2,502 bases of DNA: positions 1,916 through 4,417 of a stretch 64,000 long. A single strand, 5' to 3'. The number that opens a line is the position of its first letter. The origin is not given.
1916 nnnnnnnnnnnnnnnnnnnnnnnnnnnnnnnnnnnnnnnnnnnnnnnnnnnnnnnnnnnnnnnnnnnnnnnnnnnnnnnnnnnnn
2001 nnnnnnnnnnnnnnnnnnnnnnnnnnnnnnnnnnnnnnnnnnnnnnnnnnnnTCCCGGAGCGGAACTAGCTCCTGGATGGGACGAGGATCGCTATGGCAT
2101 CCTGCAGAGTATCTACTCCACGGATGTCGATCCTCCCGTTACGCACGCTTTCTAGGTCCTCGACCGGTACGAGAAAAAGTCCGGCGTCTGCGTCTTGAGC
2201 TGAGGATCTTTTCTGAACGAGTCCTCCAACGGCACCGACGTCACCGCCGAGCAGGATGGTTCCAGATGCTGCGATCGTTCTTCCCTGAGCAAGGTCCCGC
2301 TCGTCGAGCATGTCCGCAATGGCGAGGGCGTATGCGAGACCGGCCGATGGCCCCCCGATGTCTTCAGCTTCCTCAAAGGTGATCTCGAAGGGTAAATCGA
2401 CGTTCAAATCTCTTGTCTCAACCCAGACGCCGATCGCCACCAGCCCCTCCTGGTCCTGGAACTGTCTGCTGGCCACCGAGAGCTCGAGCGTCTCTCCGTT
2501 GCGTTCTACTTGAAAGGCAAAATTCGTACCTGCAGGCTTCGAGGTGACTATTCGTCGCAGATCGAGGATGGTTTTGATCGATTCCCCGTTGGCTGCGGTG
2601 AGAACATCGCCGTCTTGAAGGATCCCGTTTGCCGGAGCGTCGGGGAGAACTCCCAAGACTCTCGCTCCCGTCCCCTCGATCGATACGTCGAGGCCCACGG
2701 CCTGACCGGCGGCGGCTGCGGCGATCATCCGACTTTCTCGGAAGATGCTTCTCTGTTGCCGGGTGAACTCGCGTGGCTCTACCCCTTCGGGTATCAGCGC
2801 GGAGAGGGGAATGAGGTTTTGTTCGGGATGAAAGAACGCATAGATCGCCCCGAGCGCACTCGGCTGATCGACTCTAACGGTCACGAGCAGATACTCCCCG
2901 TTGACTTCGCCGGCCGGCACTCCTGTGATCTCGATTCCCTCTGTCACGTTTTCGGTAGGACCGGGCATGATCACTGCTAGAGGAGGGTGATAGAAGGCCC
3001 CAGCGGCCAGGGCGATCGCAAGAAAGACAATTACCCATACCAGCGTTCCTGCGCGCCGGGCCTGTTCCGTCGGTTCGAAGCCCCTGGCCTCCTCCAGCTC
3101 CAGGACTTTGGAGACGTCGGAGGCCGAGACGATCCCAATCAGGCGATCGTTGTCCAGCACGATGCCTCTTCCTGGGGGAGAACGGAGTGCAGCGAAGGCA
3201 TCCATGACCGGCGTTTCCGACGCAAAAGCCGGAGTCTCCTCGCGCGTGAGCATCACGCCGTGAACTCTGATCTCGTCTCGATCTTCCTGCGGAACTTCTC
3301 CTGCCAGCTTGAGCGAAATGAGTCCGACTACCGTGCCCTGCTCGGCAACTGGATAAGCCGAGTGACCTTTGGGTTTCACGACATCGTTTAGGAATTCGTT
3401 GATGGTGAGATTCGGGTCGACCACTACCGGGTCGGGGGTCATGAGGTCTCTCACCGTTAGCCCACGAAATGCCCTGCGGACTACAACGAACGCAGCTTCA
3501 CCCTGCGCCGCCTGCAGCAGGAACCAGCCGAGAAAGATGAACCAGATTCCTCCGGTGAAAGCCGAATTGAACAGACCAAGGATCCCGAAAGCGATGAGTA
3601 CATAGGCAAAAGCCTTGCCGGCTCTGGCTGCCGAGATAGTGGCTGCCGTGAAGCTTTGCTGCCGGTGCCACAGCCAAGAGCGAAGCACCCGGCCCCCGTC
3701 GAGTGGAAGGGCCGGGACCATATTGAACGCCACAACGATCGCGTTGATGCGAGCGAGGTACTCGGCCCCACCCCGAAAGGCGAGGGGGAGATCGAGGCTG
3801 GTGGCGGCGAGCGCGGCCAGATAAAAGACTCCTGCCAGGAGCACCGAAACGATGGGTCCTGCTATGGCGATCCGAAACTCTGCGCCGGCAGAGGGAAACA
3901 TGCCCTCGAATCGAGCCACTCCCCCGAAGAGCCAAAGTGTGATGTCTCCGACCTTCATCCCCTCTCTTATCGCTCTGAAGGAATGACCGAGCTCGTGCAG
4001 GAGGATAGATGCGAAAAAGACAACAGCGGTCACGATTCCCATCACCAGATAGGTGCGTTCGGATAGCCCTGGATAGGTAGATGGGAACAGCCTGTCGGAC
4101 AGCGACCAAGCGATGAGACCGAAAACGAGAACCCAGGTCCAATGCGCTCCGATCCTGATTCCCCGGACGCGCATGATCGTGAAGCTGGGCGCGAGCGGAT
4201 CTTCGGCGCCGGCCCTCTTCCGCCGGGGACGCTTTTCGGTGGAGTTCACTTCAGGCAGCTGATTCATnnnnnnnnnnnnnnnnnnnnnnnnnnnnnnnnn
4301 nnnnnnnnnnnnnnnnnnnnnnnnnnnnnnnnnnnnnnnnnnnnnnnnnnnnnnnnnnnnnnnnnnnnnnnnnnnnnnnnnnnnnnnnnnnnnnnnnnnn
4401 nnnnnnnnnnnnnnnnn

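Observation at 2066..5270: In-frame fusion of a CBS-containing M50 site-2 protease with a PDZ/Lon-like (YlbL-type) protease, in an operon with a LOG-family gene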

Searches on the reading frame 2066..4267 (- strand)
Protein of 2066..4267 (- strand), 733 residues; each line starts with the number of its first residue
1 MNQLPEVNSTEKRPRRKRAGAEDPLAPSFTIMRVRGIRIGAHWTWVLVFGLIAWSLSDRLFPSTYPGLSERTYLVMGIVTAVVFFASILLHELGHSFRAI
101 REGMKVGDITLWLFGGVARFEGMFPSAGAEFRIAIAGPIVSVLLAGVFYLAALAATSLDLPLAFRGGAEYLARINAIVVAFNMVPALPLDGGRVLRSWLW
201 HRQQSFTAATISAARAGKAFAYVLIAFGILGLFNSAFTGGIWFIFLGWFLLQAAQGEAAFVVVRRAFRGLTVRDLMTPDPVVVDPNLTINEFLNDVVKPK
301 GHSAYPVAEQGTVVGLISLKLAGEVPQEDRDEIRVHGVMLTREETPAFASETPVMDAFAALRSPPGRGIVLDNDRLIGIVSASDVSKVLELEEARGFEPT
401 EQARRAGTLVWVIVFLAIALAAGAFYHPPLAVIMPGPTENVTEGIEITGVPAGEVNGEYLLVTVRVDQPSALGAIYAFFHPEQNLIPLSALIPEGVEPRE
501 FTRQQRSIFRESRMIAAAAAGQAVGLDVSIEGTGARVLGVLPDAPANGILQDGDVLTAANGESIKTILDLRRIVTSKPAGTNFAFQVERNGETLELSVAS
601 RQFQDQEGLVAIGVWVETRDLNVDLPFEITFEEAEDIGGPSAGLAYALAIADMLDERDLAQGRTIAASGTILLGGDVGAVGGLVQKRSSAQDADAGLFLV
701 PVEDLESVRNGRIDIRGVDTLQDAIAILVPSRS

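Call 3: search_protein_families(library=pfam, proteins=[window:2066-4267:-], max_evalue=0.01)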
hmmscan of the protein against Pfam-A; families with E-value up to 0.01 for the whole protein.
window:2066-4267:- (733 aa): 5 families
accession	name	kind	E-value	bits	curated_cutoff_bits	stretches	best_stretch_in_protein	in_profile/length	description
PF02163.28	Peptidase_M50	-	4.3e-19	69.2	27.2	2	80-154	2-102/221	Peptidase family M50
PF00571.33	CBS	-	7.4e-14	52.3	24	2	272-320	1-49/57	CBS domain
PF13180.12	PDZ_2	-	8.2e-09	36.1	27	1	525-598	4-78/80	PDZ domain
PF05362.19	Lon_C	-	8.8e-06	25.9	21.1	1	638-708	108-176/205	Lon protease (S16) C-terminal proteolytic domain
PF17820.7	PDZ_6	-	1.5e-05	25.1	27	1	537-589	2-54/54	PDZ domain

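Call 4: search_protein_families(library=ncbifam, proteins=[window:2066-4267:-], max_evalue=0.01)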
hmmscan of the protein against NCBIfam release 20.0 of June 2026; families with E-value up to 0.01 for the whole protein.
window:2066-4267:- (733 aa): 17 families
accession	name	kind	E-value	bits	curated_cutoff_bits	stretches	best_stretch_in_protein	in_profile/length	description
NF041438.1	SepM_fam_S16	equivalog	2e-31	109.3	200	1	410-706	4-295/340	SepM family pheromone-processing serine protease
TIGR02902.1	spore_lonB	equivalog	4.9e-09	35.3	723.3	1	627-727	429-529/531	ATP-dependent protease LonB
TIGR02037.1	degP_htrA_DO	subfamily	4.4e-08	32.5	416.2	1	531-604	258-331/434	Do family serine endopeptidase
NF041521.1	HhoA_HhoB_HtrA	equivalog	2.4e-07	30.4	450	1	530-603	259-334/335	HhoA/HhoB/HtrA family serine endopeptidase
TIGR02903.1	spore_lon_C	equivalog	3.3e-07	29.2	678.8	1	636-727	522-613/615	Lon family ATP-dependent protease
TIGR00054.1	TIGR00054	equivalog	3.5e-06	26.1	147.55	1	540-613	209-278/421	RIP metalloprotease RseP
NF053603.1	HhpR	exception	6.4e-06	25.6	520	1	271-420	2-150/282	CBS domain-containing high hydrostatic pressure regulator HhpR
TIGR02860.1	spore_IV_B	equivalog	7.9e-05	21.8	305.25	1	546-617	127-196/402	SpoIVB peptidase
NF041199.1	trx7_PDZ_seleno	equivalog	0.00027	20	300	1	524-599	195-271/390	Trx7/PDZ domain-containing (seleno)protein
NF008189.1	PRK10942.1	equivalog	0.00044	18.8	720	1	533-604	313-385/477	serine endoprotease DegP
TIGR00764.1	lon_rel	equivalog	0.00047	18.9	516.6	1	630-726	490-590/608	ATP-dependent protease LonB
NF007526.1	PRK10139.1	equivalog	0.00097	17.9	756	1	532-600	290-359/456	serine endoprotease DegQ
NF041616.1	T2SS_C_SYNERG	exception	0.0021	17.4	200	1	550-597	245-292/296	type II secretion system protein GspC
TIGR01302.1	IMP_dehydrog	equivalog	0.0025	16.8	481.5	1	273-394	83-205/450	IMP dehydrogenase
TIGR00393.1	kpsF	subfamily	0.0032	17.1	203.7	0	333-390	155-213/268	KpsF/GutQ family sugar-phosphate isomerase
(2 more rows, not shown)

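Call 6: find_homologous_proteins(query=window:2066-4267:-, max_evalue=0.00001)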
Query window:2066-4267:- (733 aa): 798 proteins with E <= 0.00001 among 8000 candidates; the best 120 are listed.
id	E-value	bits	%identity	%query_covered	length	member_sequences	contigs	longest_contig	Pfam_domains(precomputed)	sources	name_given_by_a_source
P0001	0.0e+0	1555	97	100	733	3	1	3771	PF17820.8,PF13180.13,PF05362.20,PF02163.29,PF00571.34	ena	-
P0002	0.0e+0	1102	69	99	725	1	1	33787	PF17820.8,PF13180.13,PF05362.20,PF02163.29,PF00571.34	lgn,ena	-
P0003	9.6e-280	948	61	98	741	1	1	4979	PF17820.8,PF00595.30,PF13180.13,PF05362.20,PF02163.29,PF00571.34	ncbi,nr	ncbi:MAG: CBS domain-containing protein [Actinomycetota bacterium]|nr:CBS domain-containing protein 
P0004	2.8e-278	943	61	99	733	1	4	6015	PF17820.8,PF00595.30,PF13180.13,PF05362.20,PF02163.29,PF00571.34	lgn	-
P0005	1.0e-274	931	60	97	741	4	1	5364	PF17820.8,PF13180.13,PF05362.20,PF02163.29,PF00571.34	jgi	jgi:PDZ domain-containing secreted protein/Zn-dependent protease/CBS domain-containing protein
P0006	1.5e-263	894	58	98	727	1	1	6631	PF17820.8,PF13180.13,PF05362.20,PF02163.29,PF00571.34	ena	-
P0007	5.9e-263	892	58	98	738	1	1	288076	PF17820.8,PF13180.13,PF05362.20,PF02163.29,PF00571.34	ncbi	-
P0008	4.3e-260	883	56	99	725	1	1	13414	PF13180.13,PF05362.20,PF02163.29,PF00571.34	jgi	jgi:PDZ domain-containing secreted protein/Zn-dependent protease/CBS domain-containing protein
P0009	3.0e-259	880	58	96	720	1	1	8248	PF17820.8,PF13180.13,PF05362.20,PF02163.29,PF00571.34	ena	-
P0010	1.6e-258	878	59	96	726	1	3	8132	PF17820.8,PF00595.30,PF13180.13,PF05362.20,PF02163.29,PF00571.34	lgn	-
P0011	2.2e-258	877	57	99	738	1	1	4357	PF17820.8,PF00595.30,PF13180.13,PF05362.20,PF02163.29,PF00571.34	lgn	-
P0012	5.8e-258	876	57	98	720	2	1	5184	PF17820.8,PF13180.13,PF05362.20,PF02163.29,PF00571.34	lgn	-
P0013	6.6e-258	876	59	96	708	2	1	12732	PF17820.8,PF13180.13,PF05362.20,PF02163.29,PF00571.34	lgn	-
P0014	4.0e-255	866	57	96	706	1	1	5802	PF17820.8,PF13180.13,PF05362.20,PF02163.29,PF00571.34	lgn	-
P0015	3.6e-253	860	57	97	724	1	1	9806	PF17820.8,PF00595.30,PF13398.13,PF13180.13,PF05362.20,PF02163.29,PF00571.34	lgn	-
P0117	2.7e-213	728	50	96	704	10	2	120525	PF17820.8,PF00595.30,PF13180.13,PF05362.20,PF02163.29,PF00571.34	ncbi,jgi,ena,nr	ncbi:MAG TPA: CBS domain-containing protein [Acidimicrobiales bacterium]|nr:CBS domain-containing pr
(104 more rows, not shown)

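Call 10: find_related_loci(query=A1, collection=genome_contigs, flank=8000)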
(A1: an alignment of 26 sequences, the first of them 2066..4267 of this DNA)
Query A1 (733 aa) in genome_contigs; peptide patterns used: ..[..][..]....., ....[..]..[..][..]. (x = any residue, [..] = any of these).
599 stretches matched a pattern (row limit reached: there are more); 586 encode a relative of the query (tblastn E <= 1e-3); the best 80 are kept; 80 distinct loci.
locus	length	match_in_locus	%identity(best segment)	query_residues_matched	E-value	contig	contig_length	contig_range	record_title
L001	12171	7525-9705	55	7-728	0e+0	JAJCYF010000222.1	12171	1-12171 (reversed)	MAG: Actinomycetes bacterium isolate OFTM18 OFTM18_221, whole genome shotgun sequence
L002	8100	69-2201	54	23-728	0e+0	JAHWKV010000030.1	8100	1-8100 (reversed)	MAG: Actinomycetota bacterium isolate 0813_bin3 NODE_30_length_8100_cov_2.837953, whole genome shotgun sequence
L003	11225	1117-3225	53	25-728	0e+0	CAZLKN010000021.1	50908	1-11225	MAG TPA_asm: uncultured Actinomycetes bacterium isolate SRP284430_co1_21 genome assembly, contig: NODE_221_length_50908_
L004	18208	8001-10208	51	6-728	0e+0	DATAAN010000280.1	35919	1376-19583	MAG TPA_asm: Actinomycetota bacterium isolate SMAG_U6673 k141_1031484, whole genome shotgun sequence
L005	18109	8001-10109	53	28-728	0e+0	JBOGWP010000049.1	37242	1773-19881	MAG: Actinomycetota bacterium isolate M3-S_metabat2.bin.312_sub k127_951667, whole genome shotgun sequence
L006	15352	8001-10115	52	25-728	0e+0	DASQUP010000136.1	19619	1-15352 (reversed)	MAG TPA_asm: Actinomycetota bacterium isolate SMAG_U10964 k141_812612, whole genome shotgun sequence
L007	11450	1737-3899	51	5-728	0e+0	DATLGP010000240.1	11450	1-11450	MAG TPA_asm: Actinomycetota bacterium isolate SMAG_U13617 k141_282797, whole genome shotgun sequence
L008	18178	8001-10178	49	1-728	0e+0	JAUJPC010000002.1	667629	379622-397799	MAG: Actinomycetota bacterium isolate YX3bin35 opera_contig_15, whole genome shotgun sequence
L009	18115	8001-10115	49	22-728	0e+0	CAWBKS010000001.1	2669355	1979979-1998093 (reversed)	MAG: uncultured Actinomycetes bacterium isolate MFD09212.bin.2.201 genome assembly, contig: contig_17128, whole genome s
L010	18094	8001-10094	51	28-728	0e+0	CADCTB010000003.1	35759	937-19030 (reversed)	MAG: uncultured Acidimicrobiales bacterium isolate AVDCRST_MAG10 genome assembly, contig: NODE102, whole genome shotgun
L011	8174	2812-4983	50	2-728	0e+0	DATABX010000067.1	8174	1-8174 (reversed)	MAG TPA_asm: Actinomycetota bacterium isolate SMAG_U6709 k141_1698004, whole genome shotgun sequence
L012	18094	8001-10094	50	28-728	0e+0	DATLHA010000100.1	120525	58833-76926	MAG TPA_asm: Acidimicrobiales bacterium isolate SMAG_U13628 k141_128698, whole genome shotgun sequence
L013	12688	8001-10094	48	28-728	0e+0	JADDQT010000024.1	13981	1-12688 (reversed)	MAG: Actinomycetota bacterium isolate YB1_3 AB19_YB1_345_length_14131_cov_20, whole genome shotgun sequence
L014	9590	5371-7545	48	7-728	0e+0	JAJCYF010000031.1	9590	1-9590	MAG: Actinomycetes bacterium isolate OFTM18 OFTM18_30, whole genome shotgun sequence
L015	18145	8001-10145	50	15-728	0e+0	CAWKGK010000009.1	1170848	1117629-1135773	MAG: uncultured Actinomycetes bacterium isolate MFD09212.bin.1.43 genome assembly, contig: contig_8533, whole genome sho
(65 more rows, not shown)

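Call 14: find_encoding_contigs(protein=P0002, flank=10000, max_places=3)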
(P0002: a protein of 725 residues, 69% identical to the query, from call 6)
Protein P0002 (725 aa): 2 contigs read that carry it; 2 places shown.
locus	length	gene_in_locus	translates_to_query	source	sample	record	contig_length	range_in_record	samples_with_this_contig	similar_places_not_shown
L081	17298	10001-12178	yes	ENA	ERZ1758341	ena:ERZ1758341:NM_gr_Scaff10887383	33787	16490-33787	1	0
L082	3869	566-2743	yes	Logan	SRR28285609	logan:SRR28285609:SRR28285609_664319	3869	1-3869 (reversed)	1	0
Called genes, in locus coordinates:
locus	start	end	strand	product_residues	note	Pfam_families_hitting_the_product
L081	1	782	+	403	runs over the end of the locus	PF28597:T2SSF_N, PF00482:T2SSF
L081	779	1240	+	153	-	PF07963:N_methyl (weak)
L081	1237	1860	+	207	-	-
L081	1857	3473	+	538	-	-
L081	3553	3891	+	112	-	PF07963:N_methyl (weak)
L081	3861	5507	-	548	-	PF04932:Wzy_C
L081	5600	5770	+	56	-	-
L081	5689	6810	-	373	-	PF00437:T2SSE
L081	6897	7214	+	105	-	-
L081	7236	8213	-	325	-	PF01545:Cation_efflux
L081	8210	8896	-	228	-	PF00497:SBP_bac_3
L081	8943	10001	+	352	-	PF18306:LDcluster4, PF03641:Lysine_decarbox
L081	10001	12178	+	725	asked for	PF02163:Peptidase_M50, PF00571:CBS, PF13180:PDZ_2, PF17820:PDZ_6 (weak), PF05362:Lon_C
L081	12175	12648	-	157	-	PF12732:YtxH (weak), PF04972:BON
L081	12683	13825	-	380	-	PF18854:baeRF_family10, PF18845:baeRF_family3 (weak), PF18859:acVLRF1, PF18844:baeRF_family2, PF18856:baeRF_family12 (weak)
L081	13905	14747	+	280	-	PF09754:PAC2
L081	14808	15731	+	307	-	PF00296:Bac_luciferase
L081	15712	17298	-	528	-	?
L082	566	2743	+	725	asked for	PF02163:Peptidase_M50, PF00571:CBS, PF13180:PDZ_2, PF17820:PDZ_6 (weak), PF05362:Lon_C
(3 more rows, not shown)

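Call 15: find_encoding_contigs(protein=P0007, flank=10000, max_places=2)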
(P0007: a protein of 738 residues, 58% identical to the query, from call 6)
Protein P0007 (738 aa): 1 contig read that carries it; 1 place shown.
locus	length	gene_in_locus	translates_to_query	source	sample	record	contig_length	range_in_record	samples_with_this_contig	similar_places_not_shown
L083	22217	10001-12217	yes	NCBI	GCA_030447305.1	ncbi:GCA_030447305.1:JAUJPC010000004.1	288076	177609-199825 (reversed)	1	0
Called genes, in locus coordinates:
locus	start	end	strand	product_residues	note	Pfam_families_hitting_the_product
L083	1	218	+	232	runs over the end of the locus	-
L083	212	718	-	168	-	-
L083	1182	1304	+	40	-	-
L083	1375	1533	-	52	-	-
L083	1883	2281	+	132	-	PF01740:STAS, PF13466:STAS_2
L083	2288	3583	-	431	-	PF10011:DUF2254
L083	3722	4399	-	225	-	PF05239:PRC (weak)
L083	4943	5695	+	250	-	PF00027:cNMP_binding, PF13545:HTH_Crp_2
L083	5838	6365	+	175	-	PF13473:Cupredoxin_1 (faint)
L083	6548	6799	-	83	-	-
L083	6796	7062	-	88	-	-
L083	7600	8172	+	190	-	-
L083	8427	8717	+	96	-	PF01740:STAS, PF13466:STAS_2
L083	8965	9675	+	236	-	PF00027:cNMP_binding, PF13545:HTH_Crp_2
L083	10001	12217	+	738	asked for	PF02163:Peptidase_M50, PF00571:CBS (weak), PF13180:PDZ_2, PF17820:PDZ_6, PF05362:Lon_C (weak)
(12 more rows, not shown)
